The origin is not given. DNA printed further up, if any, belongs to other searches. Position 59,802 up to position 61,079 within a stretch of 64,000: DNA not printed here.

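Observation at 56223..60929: LPS/glycan glycosyltransferase cluster with a GT10 alpha-1,3-fucosyltransferase-like gene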

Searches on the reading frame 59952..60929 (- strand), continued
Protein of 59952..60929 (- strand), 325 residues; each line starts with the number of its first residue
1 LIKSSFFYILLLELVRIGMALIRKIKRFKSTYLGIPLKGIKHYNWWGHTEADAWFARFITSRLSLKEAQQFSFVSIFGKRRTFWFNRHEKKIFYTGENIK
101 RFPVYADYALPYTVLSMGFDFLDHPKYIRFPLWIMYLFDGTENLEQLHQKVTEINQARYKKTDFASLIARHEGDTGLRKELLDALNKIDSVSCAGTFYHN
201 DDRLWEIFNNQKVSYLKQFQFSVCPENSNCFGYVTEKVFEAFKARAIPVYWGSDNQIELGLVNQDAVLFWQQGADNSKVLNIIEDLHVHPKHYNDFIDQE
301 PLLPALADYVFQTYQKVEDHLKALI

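Call 17: find_encoding_contigs(protein=P0016, flank=10000, max_places=3)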
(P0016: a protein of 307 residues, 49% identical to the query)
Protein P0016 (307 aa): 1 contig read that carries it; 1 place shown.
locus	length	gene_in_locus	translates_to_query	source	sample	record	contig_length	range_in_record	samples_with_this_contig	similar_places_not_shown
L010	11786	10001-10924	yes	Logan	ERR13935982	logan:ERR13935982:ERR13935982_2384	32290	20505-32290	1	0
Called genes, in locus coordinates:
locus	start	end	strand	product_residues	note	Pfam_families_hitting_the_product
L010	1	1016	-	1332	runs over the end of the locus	-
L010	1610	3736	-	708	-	PF13567:DUF4131, PF03772:Competence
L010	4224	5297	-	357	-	PF02275:CBAH, PF03417:AAT (weak)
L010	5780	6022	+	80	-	-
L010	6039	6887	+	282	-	-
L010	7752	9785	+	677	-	-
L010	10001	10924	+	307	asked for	PF18025:FucT_N (weak), PF00852:Glyco_transf_10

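Call 20: search_protein_families(library=pfam, proteins=[L001:14779-15858:+, L001:14076-14786:+, L001:11131-12195:+, L001:12196-12981:+, L001:12943-13980:-, L001:8817-9995:-, L001:17159-18076:-, L001:18711-19763:+, L001:5923-8727:-], max_evalue=0.01)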
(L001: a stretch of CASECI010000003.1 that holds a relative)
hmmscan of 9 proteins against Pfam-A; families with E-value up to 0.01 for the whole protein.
L001:14779-15858:+ (359 aa): 1 family
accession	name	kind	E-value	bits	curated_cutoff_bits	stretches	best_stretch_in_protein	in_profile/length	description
PF13524.12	Glyco_trans_1_2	-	6.8e-14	52.5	25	1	236-332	37-134/144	Glycosyl transferase-like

L001:14076-14786:+ (236 aa): 0 families

L001:11131-12195:+ (354 aa): 1 family
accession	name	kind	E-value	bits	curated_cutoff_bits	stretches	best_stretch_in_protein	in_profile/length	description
PF13524.12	Glyco_trans_1_2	-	2e-16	60.7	25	1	227-326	33-133/144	Glycosyl transferase-like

L001:12196-12981:+ (261 aa): 3 families
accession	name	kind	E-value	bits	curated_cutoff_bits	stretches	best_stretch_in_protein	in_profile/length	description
PF00535.33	Glycos_transf_2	-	3.7e-18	66.5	23.3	1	4-121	1-129/168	Glycosyl transferase family 2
PF13704.12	Glyco_tranf_2_4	-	5e-09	37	27.5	1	11-86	2-85/98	Glycosyl transferase family 2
PF13641.12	Glyco_tranf_2_3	-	7.1e-05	23.4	27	1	3-104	3-118/230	Glycosyltransferase like family 2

L001:12943-13980:- (345 aa): 7 families
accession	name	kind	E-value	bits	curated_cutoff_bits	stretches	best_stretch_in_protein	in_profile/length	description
PF00534.26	Glycos_transf_1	-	2e-41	141.8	26.4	1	157-319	6-171/172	Glycosyl transferases group 1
PF13692.12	Glyco_trans_1_4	-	4.8e-36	124.6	27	1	167-306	2-142/142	Glycosyl transferases group 1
PF13439.12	Glyco_transf_4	-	5.7e-10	39.9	28.5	1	12-153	1-166/170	Glycosyltransferase Family 4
PF13477.12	Glyco_trans_4_2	-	8.4e-05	23.2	23.4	1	22-86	16-81/139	Glycosyl transferase 4-like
PF20706.3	GT4-conflict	-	0.00024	20.7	26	1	157-313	188-364/385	Family 4 Glycosyltransferase in conflict systems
PF13579.12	Glyco_trans_4_4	-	0.00031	21.6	29.7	1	13-95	1-87/158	Glycosyl transferase 4-like domain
PF13524.12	Glyco_trans_1_2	-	0.0044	17.4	25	1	257-325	67-133/144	Glycosyl transferase-like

L001:8817-9995:- (392 aa): 3 families
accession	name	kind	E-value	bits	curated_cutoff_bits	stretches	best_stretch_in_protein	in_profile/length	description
PF02773.21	S-AdoMet_synt_C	-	1e-64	217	25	1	240-382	1-138/138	S-adenosylmethionine synthetase, C-terminal domain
PF02772.21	S-AdoMet_synt_M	-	4.6e-38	130.5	29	1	121-238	2-120/120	S-adenosylmethionine synthetase, central domain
PF00438.25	S-AdoMet_synt_N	-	1.2e-34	119.3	33.1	1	14-112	2-99/99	S-adenosylmethionine synthetase, N-terminal domain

L001:17159-18076:- (305 aa): 2 families
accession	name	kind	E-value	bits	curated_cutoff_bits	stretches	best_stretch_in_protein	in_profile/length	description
PF00459.30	Inositol_P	-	1.7e-54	185.6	27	1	43-297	4-263/271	Inositol monophosphatase family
PF00316.25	FBPase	-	3.9e-06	27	34.8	1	38-132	25-116/191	Fructose-1-6-bisphosphatase, N-terminal domain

L001:18711-19763:+ (350 aa): 2 families
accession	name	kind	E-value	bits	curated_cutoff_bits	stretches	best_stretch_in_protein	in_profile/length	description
PF00152.25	tRNA-synt_2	-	1.6e-53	182.2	25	1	22-346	23-303/308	tRNA synthetases class II (D, K and N)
PF01409.25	tRNA-synt_2d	-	0.00011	22.2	19.8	0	28-121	23-129/246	tRNA synthetases class II core domain (F)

L001:5923-8727:- (934 aa): 14 families
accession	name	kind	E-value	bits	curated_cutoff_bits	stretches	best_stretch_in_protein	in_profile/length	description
PF17760.6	UvrA_inter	-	2.1e-41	140.6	23.3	1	137-243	1-107/109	UvrA interaction domain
PF17755.6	UvrA_DNA-bind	-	2.8e-30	105.3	23.2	1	295-391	1-110/110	UvrA DNA-binding domain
PF00005.33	ABC_tran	-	5e-20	72.9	25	3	805-853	89-137/137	ABC transporter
PF02463.25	SMC_N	-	6.7e-11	42.5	40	0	821-896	136-211/220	RecF/RecN/SMC N terminal domain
PF20703.3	nSTAND1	-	3e-06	27.6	27.1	0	17-57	19-59/379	Novel STAND NTPase 1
PF12399.14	BCA_ABC_TP_C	-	9.6e-06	25.5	25.5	0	906-920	1-15/27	Branched-chain amino acid ATP-binding cassette transporter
PF13304.12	AAA_21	-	1.1e-05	26.2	27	0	828-879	244-295/304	AAA domain, putative AbiEii toxin, Type IV TA system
PF13555.12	AAA_29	-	1.1e-05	25.5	27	0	21-47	12-38/61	P-loop containing region of AAA domain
PF13191.12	AAA_16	-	2.9e-05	25.1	32.6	0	32-72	25-70/167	AAA ATPase domain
PF00684.25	DnaJ_CXXCXGXG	-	6.5e-05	23.6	32.7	0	730-762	16-51/65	DnaJ central domain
PF03193.22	RsgA_GTPase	-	0.0001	22.6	30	0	12-48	88-123/174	RsgA GTPase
PF13175.12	AAA_15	-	0.0019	18.3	32.1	0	421-533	239-361/374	AAA ATPase domain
PF13481.12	AAA_25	-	0.0034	17.5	27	0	25-51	27-53/195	AAA domain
PF06745.19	ATPase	-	0.0036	17.1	26.6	0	622-653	15-46/231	KaiC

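Call 50: search_protein_families(library=ncbifam, proteins=[L004:10929-11882:+, L004:11867-12862:+, L005:8989-9990:+, L005:4042-4896:-], max_evalue=0.00001)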
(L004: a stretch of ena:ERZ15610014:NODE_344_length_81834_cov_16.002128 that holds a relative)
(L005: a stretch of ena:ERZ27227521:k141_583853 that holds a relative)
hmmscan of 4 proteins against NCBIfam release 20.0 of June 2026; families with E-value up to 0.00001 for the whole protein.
L004:10929-11882:+ (317 aa): 6 families
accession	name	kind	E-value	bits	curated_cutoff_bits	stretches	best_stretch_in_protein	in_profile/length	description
TIGR02193.1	heptsyl_trn_I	equivalog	1.2e-24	87.1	185.3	2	167-306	179-318/320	lipopolysaccharide heptosyltransferase I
TIGR02195.1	heptsyl_trn_II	equivalog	2.5e-17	63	134.6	1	6-276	1-288/339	lipopolysaccharide heptosyltransferase II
NF007742.0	PRK10422.1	equivalog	2.2e-13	49.7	467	1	180-272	193-290/352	lipopolysaccharide core heptosyltransferase RfaQ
TIGR02201.1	heptsyl_trn_III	equivalog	1.4e-10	40.8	170.2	0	178-274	189-290/344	putative lipopolysaccharide heptosyltransferase III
NF008162.0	PRK10916.1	equivalog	2.2e-09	36.9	569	1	158-271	170-288/348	ADP-heptose--LPS heptosyltransferase RfaF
NF008204.0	PRK10964.1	equivalog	3.4e-08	33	437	1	178-307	186-319/322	lipopolysaccharide heptosyltransferase RfaC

L004:11867-12862:+ (331 aa): 17 families
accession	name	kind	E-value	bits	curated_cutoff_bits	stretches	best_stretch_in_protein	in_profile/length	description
TIGR02198.1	rfaE_dom_I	equivalog_domain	6.9e-106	353.9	345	1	9-328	2-314/315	D-glycero-beta-D-manno-heptose-7-phosphate kinase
NF008454.0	PRK11316.1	equivalog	4e-85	286.2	521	1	8-330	4-314/475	bifunctional D-glycero-beta-D-manno-heptose-7-phosphate kinase/D-glycero-beta-D-manno-heptose 1-phosphate adenylyltransferase HldE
TIGR03168.1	1-PFK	subfamily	4.8e-24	84.8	216.4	1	45-325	25-296/305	hexose kinase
TIGR03828.1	pfkB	equivalog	1.6e-23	83.2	292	1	47-328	27-298/305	1-phosphofructokinase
TIGR02152.1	D_ribokin_bact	equivalog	3.4e-22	79.1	299.65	1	49-318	29-288/298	ribokinase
NF041320.1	pfkB_Halo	equivalog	7.1e-14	51.9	400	1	55-324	37-290/302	1-phosphofructokinase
TIGR04382.1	myo_inos_iolC_N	equivalog_domain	7.6e-14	51.7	300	1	232-319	213-298/309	5-dehydro-2-deoxygluconokinase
NF008353.0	PRK11142.1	equivalog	1.5e-13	50.9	341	1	56-318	40-291/307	ribokinase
NF007068.0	PRK09513.1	equivalog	2e-13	50.3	432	1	58-324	43-298/312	1-phosphofructokinase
NF010033.0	PRK13508.1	equivalog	2.7e-11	43.3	469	1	51-322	32-294/309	tagatose-6-phosphate kinase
NF007632.0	PRK10294.1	equivalog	9.2e-09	35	353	1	134-317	115-293/310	6-phosphofructokinase II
TIGR01231.1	lacC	equivalog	2.2e-08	33.8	409.55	1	51-312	32-286/310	tagatose-6-phosphate kinase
NF041134.1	R1P_kin_Thcocales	equivalog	4.7e-08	32.8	500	1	54-319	36-271/291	ADP-dependent ribose-1-phosphate kinase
NF047869.1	myo_kin_aldol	exception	3.4e-07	29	600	0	255-324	257-327/586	bifunctional 5-dehydro-2-deoxygluconokinase/5-dehydro-2-deoxyphosphogluconate aldolase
NF006957.1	PRK09434.1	equivalog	3.8e-07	29.9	450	0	225-305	198-275/302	fructokinase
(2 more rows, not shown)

L005:8989-9990:+ (333 aa): 22 families
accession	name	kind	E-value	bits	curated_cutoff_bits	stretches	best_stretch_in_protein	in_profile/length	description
NF007482.0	PRK10073.1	equivalog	1.5e-33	116.3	423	1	3-306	5-312/334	glycosyltransferase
NF047683.1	TeichurnBiosyTuaG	equivalog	5.2e-32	111.4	400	1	2-127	4-130/252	teichuronic acid biosynthesis protein TuaG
NF041875.1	EPS_EpsD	equivalog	1.2e-22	80.8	370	1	6-137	1-133/325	exopolysaccharide biosynthesis glycosyltransferase EpsD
TIGR03937.1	PgaC_IcaA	equivalog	5.3e-22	78.3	422.3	1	3-109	44-151/407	poly-beta-1,6-N-acetyl-D-glucosamine synthase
NF053739.1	GlytfEpsEBac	equivalog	2.4e-19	69.3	450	1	4-111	1-109/265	glycosyltransferase EpsE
NF050050.1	ProtGlycPglI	equivalog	7.5e-19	68.2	500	1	4-266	2-264/306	GalNAc(5)-diNAcBac-PP-undecaprenol beta-1,3-glucosyltransferase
NF041394.1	GtaseAglG_Halo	equivalog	1.8e-18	66.9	440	1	6-113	3-112/304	glucosyl-dolichyl phosphate glucuronosyltransferase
TIGR03965.1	mycofact_glyco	equivalog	7.8e-17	61.3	280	1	4-113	74-184/467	mycofactocin biosynthesis glycosyltransferase MftF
NF038299.1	EPS_HpsN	equivalog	4.8e-16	58.6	425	1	4-109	1-107/317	hormogonium polysaccharide biosynthesis glycosyltransferase HpsN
NF038302.1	EPS_HpsE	equivalog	9.5e-16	57.6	300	1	6-136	3-140/307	hormogonium polysaccharide biosynthesis glycosyltransferase HpsE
TIGR04017.1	WcaA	equivalog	1.3e-14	54.5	495.75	1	2-105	3-107/279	colanic acid biosynthesis glycosyltransferase WcaA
NF007453.0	PRK10018.1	equivalog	1.4e-14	54.5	382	1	2-105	4-108/280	colanic acid biosynthesis glycosyltransferase WcaA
TIGR03111.1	glyc2_xrt_Gpos1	hypoth_equivalog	7.7e-14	51.3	363.95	1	4-102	49-150/439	TIGR03111 family XrtG-associated glycosyltransferase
TIGR04283.1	glyco_like_mftF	equivalog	1.1e-13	51.4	182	1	6-117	1-106/221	TIGR04283 family arsenosugar biosynthesis glycosyltransferase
NF047588.1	GlcsyltransPgfSStrep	equivalog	3.2e-12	46.3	500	1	6-115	3-116/308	glycosyltransferase PgfS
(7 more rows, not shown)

L005:4042-4896:- (284 aa): 14 families
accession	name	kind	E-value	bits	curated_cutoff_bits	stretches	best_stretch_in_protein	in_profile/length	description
NF053739.1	GlytfEpsEBac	equivalog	4.6e-34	117.6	450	1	2-212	1-215/265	glycosyltransferase EpsE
NF047683.1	TeichurnBiosyTuaG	equivalog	9.6e-22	77.8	400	1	2-109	6-114/252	teichuronic acid biosynthesis protein TuaG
NF041394.1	GtaseAglG_Halo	equivalog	6e-19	68.4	440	1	3-157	2-156/304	glucosyl-dolichyl phosphate glucuronosyltransferase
NF050050.1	ProtGlycPglI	equivalog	1.3e-16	60.9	500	1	1-103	1-105/306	GalNAc(5)-diNAcBac-PP-undecaprenol beta-1,3-glucosyltransferase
NF007482.0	PRK10073.1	equivalog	1.2e-15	57.3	423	1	2-102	6-106/334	glycosyltransferase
NF007453.0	PRK10018.1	equivalog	2e-15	57.2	382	1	2-105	6-110/280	colanic acid biosynthesis glycosyltransferase WcaA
TIGR04017.1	WcaA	equivalog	4.7e-15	55.9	495.75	1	2-102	5-106/279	colanic acid biosynthesis glycosyltransferase WcaA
NF038299.1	EPS_HpsN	equivalog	4.4e-11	42.3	425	1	2-119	1-119/317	hormogonium polysaccharide biosynthesis glycosyltransferase HpsN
TIGR03937.1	PgaC_IcaA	equivalog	7.1e-11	41.7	422.3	1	2-115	45-159/407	poly-beta-1,6-N-acetyl-D-glucosamine synthase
NF038302.1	EPS_HpsE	equivalog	1.1e-08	34.5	300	1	4-120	3-125/307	hormogonium polysaccharide biosynthesis glycosyltransferase HpsE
NF041875.1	EPS_EpsD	equivalog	1.2e-08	34.8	370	1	4-117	1-115/325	exopolysaccharide biosynthesis glycosyltransferase EpsD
TIGR03965.1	mycofact_glyco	equivalog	4.3e-08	32.5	280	1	2-125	74-199/467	mycofactocin biosynthesis glycosyltransferase MftF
TIGR04440.1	glyco_TIGR04440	domain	2e-07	31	70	1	4-117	2-117/215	TIGR00180 family glycosyltransferase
TIGR03472.1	HpnI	equivalog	6.9e-07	28.4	310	1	2-129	41-173/373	bacteriohopanetetrol glucosamine biosynthesis glycosyltransferase HpnI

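Call 53: search_dna_similar(query=window:59952-60875:-, collection=plasmids, mode=protein, max_evalue=0.00001, max_rows=15)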
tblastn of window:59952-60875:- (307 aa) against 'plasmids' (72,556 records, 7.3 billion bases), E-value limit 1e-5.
Records with a match: 7; places in all: 7; records where one place covers at least 80% of the query: 2.
Best place of each record, by identity: <60% 7.
By first word of the organism name: Azospirillum 7.
By predicted mobility (MOB-suite, as given by PLSDB): non-mobilizable 5; mobilizable 2.
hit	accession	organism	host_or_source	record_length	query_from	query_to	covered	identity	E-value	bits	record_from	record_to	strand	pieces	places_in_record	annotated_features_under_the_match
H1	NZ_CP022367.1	Azospirillum sp. TSH58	single cell,paddy soils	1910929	10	265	83%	23.6%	9e-13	76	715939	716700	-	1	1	record has no annotation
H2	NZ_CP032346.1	Azospirillum brasilense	soil sample,Agricultural field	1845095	19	265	80%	23.6%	6e-12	74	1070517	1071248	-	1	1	record has no annotation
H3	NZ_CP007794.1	Azospirillum argentinense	Triticum aestivum L.,Root,wheat ...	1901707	10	237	74%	22.8%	5e-12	74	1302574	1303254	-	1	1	record has no annotation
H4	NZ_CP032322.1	Azospirillum argentinense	soil sample,Agricultural field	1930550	10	237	74%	22.8%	1e-11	73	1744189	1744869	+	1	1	record has no annotation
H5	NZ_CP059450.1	Azospirillum brasilense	Prokaryotes,soil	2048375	36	234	65%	25.1%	4e-12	74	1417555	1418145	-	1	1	none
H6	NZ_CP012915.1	Azospirillum brasilense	Digitaria eriantha,microbe,root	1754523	36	237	66%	24.3%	1e-11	72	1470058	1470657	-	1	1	none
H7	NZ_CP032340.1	Azospirillum brasilense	soil sample,Agricultural field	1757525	36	237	66%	24.3%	1e-11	72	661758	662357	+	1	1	none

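Call 70: find_encoding_contigs(protein=P0021, flank=10000, max_places=2)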
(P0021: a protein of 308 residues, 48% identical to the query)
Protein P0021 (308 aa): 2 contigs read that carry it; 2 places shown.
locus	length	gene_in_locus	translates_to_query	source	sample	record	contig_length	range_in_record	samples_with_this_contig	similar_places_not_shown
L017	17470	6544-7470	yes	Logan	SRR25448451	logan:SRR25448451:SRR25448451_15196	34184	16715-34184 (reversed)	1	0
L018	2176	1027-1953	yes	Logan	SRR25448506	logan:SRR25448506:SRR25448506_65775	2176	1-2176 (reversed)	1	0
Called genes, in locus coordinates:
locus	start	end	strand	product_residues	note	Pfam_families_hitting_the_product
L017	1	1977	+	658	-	?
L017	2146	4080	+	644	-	PF17297:PEPCK_N, PF00821:PEPCK_GTP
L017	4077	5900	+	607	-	PF01541:GIY-YIG, PF27096:UvrC_M, PF22920:UvrC_RNaseH, PF08459:UvrC_RNaseH_dom, PF12826:HHH_2, PF14520:HHH_5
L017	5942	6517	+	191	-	PF01066:CDP-OH_P_transf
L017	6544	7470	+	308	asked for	PF18025:FucT_N, PF00852:Glyco_transf_10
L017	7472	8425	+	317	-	PF01075:Glyco_transf_9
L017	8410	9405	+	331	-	PF00294:PfkB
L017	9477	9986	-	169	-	PF01872:RibD_C, PF00186:DHFR_1 (weak)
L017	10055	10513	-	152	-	PF00588:SpoU_methylase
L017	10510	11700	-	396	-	PF07219:HemY_N (faint), PF13428:TPR_14 (faint)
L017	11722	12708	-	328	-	-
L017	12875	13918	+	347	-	PF00022:Actin, PF06723:MreB_Mbl, PF11104:PilM_2 (faint), PF00012:HSP70, PF14450:FtsA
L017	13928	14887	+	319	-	PF04085:MreC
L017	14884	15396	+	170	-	-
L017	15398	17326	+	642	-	PF03717:PBP_dimer, PF00905:Transpeptidase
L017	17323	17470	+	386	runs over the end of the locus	PF01098:FTSW_RODA_SPOVE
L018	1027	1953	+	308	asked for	PF18025:FucT_N, PF00852:Glyco_transf_10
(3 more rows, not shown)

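Call 71: find_encoding_contigs(protein=P0030, flank=10000, max_places=1)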
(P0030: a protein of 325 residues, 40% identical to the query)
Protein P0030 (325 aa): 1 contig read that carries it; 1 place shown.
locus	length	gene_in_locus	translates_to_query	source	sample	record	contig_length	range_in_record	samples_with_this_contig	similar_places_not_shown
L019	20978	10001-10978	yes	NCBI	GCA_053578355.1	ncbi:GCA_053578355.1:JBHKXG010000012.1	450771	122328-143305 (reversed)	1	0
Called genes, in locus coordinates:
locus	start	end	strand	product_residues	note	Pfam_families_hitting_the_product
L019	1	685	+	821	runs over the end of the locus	PF01656:CbiA (faint), PF13807:GNVR, PF13614:AAA_31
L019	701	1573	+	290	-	PF01061:ABC2_membrane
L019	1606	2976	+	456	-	PF00005:ABC_tran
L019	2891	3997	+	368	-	PF01041:DegT_DnrJ_EryC1, PF01212:Beta_elim_lyase (faint)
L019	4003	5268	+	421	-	PF04230:PS_pyruv_trans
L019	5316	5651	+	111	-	PF08889:WbqC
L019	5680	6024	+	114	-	PF08889:WbqC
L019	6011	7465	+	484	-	PF13673:Acetyltransf_10, PF00583:Acetyltransf_1, PF13508:Acetyltransf_7, PF08445:FR47, PF13641:Glyco_tranf_2_3, PF00535:Glycos_transf_2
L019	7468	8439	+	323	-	PF01697:Glyco_transf_92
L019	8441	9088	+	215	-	PF25084:LbH_EIF2B (faint), PF00132:Hexapep, PF14602:Hexapep_2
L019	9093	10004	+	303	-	PF00535:Glycos_transf_2, PF13641:Glyco_tranf_2_3 (weak)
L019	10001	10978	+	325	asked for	PF18025:FucT_N, PF00852:Glyco_transf_10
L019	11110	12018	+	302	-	PF19745:FUT8_N_cat (weak)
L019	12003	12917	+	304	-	PF00535:Glycos_transf_2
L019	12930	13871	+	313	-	PF08241:Methyltransf_11, PF13649:Methyltransf_25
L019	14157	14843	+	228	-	-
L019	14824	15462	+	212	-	PF25087:GMPPB_C (faint), PF25084:LbH_EIF2B (faint), PF00132:Hexapep, PF14602:Hexapep_2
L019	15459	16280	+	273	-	PF00535:Glycos_transf_2, PF10111:Glyco_tranf_2_2 (weak)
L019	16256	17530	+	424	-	PF03071:GNT-I (faint), PF00535:Glycos_transf_2 (weak)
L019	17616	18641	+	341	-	PF01522:Polysacc_deac_1, PF10096:DUF2334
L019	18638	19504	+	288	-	PF00535:Glycos_transf_2, PF10111:Glyco_tranf_2_2 (faint)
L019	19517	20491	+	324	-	PF00535:Glycos_transf_2, PF10111:Glyco_tranf_2_2, PF13641:Glyco_tranf_2_3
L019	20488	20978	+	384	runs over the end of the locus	PF02350:Epimerase_2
